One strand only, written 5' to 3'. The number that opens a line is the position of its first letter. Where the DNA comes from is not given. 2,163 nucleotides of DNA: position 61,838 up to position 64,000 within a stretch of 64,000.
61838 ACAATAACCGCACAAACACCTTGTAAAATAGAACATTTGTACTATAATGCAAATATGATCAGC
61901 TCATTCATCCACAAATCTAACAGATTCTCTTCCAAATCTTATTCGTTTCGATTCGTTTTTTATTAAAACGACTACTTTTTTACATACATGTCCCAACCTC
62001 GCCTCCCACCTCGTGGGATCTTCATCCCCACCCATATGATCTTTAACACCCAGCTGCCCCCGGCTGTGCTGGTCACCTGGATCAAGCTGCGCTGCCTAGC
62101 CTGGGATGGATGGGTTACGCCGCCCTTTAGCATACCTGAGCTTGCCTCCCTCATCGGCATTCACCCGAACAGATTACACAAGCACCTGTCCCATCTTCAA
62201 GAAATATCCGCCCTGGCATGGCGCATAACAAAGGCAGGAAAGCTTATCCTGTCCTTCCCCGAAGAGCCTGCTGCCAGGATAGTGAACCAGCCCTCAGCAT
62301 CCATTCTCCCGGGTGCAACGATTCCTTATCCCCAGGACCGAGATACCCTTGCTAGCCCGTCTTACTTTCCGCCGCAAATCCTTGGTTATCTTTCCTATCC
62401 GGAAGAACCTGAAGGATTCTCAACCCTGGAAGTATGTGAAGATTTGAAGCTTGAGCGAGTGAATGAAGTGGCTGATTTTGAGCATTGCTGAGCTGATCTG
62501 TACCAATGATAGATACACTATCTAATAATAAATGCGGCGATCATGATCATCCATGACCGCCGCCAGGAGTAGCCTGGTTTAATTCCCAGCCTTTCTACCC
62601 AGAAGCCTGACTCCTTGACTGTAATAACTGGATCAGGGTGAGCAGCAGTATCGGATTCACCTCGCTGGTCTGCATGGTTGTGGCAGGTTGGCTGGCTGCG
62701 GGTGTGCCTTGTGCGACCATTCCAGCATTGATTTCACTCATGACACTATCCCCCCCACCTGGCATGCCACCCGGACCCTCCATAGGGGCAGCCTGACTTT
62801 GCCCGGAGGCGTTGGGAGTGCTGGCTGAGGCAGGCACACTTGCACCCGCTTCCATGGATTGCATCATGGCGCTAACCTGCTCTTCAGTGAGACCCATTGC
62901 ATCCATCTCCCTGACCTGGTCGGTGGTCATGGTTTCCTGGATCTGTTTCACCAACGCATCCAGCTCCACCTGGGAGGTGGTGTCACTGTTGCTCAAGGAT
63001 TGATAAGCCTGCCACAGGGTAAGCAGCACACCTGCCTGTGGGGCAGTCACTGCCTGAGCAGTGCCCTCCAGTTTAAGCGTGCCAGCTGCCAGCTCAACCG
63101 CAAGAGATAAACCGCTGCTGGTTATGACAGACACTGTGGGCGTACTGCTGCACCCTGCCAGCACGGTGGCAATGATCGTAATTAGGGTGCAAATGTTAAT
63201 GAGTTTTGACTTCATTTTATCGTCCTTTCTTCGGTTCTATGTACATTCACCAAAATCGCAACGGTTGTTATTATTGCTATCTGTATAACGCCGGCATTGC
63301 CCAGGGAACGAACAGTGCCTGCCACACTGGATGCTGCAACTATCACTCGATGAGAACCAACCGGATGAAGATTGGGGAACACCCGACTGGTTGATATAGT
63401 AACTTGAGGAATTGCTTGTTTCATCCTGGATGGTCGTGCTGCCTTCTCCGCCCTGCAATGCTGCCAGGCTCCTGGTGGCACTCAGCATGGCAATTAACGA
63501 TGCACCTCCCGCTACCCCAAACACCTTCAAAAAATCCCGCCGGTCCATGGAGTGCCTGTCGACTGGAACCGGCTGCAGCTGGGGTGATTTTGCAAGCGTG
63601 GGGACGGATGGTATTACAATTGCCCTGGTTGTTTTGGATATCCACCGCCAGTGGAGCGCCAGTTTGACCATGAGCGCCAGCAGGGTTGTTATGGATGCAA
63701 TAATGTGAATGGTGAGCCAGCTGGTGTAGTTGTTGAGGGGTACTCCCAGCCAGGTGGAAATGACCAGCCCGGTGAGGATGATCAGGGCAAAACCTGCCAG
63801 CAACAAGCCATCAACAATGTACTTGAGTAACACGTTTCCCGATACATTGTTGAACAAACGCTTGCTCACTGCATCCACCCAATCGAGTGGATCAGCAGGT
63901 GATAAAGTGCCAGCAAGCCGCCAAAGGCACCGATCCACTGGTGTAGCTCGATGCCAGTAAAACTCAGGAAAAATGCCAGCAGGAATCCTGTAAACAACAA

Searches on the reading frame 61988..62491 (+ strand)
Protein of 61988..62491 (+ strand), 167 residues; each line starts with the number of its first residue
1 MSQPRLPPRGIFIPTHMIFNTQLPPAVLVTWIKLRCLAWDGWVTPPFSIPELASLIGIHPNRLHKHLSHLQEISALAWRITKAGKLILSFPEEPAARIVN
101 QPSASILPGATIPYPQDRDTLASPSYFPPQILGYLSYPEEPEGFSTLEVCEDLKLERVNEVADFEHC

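Call 75: search_protein_families(library=pfam, proteins=[window:61988-62491:+], max_evalue=0.001)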
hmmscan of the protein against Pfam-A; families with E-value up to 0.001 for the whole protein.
window:61988-62491:+ (167 aa): 1 family
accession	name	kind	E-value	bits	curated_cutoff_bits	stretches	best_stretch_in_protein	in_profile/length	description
PF12840.13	HTH_20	-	0.00022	21.6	27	0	37-72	13-44/51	Helix-turn-helix domain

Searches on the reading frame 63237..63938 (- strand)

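Call 75: search_protein_families(library=pfam, proteins=[window:63237-63938:-], max_evalue=0.001)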
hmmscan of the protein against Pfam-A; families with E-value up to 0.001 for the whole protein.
window:63237-63938:- (233 aa): 1 family
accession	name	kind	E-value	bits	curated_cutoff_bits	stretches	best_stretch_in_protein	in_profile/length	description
PF10518.14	TAT_signal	-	0.00063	20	22.7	0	131-149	2-20/21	TAT (twin-arginine translocation) pathway signal sequence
